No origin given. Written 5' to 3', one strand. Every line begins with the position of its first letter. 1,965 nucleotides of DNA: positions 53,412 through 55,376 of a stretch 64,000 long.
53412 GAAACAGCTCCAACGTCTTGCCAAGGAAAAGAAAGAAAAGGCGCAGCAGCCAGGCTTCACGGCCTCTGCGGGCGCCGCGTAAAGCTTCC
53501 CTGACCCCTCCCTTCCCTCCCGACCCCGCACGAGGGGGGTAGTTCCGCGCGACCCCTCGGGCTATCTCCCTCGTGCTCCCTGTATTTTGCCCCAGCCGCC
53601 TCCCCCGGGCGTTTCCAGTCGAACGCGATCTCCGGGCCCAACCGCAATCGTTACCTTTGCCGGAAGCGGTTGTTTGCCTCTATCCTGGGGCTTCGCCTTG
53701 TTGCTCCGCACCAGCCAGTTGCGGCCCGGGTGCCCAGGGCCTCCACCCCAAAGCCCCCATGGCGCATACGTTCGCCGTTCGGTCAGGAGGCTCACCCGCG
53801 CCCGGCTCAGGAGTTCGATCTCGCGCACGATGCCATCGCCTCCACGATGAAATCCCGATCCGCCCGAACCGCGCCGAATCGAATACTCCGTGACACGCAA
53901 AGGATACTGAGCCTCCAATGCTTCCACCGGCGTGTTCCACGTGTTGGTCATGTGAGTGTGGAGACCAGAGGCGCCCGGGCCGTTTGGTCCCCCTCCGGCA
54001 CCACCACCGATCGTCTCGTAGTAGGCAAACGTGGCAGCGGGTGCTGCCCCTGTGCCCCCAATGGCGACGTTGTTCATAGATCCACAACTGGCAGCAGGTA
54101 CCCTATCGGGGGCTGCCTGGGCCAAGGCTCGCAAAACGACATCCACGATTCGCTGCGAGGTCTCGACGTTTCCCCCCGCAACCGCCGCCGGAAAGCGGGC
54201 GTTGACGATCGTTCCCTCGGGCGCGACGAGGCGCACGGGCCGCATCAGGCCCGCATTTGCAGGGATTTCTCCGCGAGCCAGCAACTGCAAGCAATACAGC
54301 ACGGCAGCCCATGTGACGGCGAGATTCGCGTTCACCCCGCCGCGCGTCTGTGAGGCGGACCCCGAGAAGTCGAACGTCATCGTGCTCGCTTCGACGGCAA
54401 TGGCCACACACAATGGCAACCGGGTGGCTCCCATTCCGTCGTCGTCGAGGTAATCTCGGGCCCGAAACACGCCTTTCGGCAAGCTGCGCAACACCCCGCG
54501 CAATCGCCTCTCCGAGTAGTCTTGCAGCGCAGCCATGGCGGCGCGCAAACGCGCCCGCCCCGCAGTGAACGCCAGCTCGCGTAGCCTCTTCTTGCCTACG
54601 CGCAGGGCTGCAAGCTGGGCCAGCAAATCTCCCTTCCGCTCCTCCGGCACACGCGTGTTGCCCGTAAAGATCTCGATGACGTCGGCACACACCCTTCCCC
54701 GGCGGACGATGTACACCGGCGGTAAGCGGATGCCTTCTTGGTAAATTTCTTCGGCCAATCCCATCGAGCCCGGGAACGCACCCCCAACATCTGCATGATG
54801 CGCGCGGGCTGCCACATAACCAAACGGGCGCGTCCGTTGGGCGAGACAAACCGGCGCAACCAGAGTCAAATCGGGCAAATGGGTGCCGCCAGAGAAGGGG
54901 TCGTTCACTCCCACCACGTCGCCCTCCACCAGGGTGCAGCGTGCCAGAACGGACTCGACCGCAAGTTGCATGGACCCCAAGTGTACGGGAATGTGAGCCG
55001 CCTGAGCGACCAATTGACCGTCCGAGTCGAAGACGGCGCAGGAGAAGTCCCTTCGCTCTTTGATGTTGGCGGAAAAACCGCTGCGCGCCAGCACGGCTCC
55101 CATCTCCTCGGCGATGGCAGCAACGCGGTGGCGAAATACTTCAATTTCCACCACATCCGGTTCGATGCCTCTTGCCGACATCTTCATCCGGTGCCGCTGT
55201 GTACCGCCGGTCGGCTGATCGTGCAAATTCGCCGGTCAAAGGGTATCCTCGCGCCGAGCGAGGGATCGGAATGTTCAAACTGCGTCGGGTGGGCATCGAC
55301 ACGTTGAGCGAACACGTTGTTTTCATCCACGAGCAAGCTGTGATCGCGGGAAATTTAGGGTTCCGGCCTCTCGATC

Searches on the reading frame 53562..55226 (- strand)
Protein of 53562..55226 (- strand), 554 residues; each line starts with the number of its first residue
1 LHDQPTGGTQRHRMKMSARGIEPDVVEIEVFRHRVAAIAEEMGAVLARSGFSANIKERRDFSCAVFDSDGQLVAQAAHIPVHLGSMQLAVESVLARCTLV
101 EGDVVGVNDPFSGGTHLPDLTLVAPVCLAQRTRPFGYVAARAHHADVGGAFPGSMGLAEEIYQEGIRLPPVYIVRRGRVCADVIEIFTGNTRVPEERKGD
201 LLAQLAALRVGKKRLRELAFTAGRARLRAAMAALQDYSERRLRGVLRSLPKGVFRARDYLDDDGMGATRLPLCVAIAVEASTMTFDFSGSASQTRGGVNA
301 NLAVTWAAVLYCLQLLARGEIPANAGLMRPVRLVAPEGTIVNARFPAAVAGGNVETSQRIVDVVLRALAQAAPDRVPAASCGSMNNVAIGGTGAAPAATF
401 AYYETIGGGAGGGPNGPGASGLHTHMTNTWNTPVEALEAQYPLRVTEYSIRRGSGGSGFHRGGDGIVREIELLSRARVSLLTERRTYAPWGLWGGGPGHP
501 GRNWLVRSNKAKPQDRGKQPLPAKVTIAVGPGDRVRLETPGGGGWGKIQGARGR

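Call 86: search_protein_families(library=pfam, proteins=[window:53562-55226:-], max_evalue=0.00001)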
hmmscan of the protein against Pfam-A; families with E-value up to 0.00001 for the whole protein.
window:53562-55226:- (554 aa): 1 family
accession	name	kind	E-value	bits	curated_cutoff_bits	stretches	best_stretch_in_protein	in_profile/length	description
PF02538.19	Hydantoinase_B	-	1.7e-200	667.4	26.8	1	24-547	1-518/519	Hydantoinase B/oxoprolinase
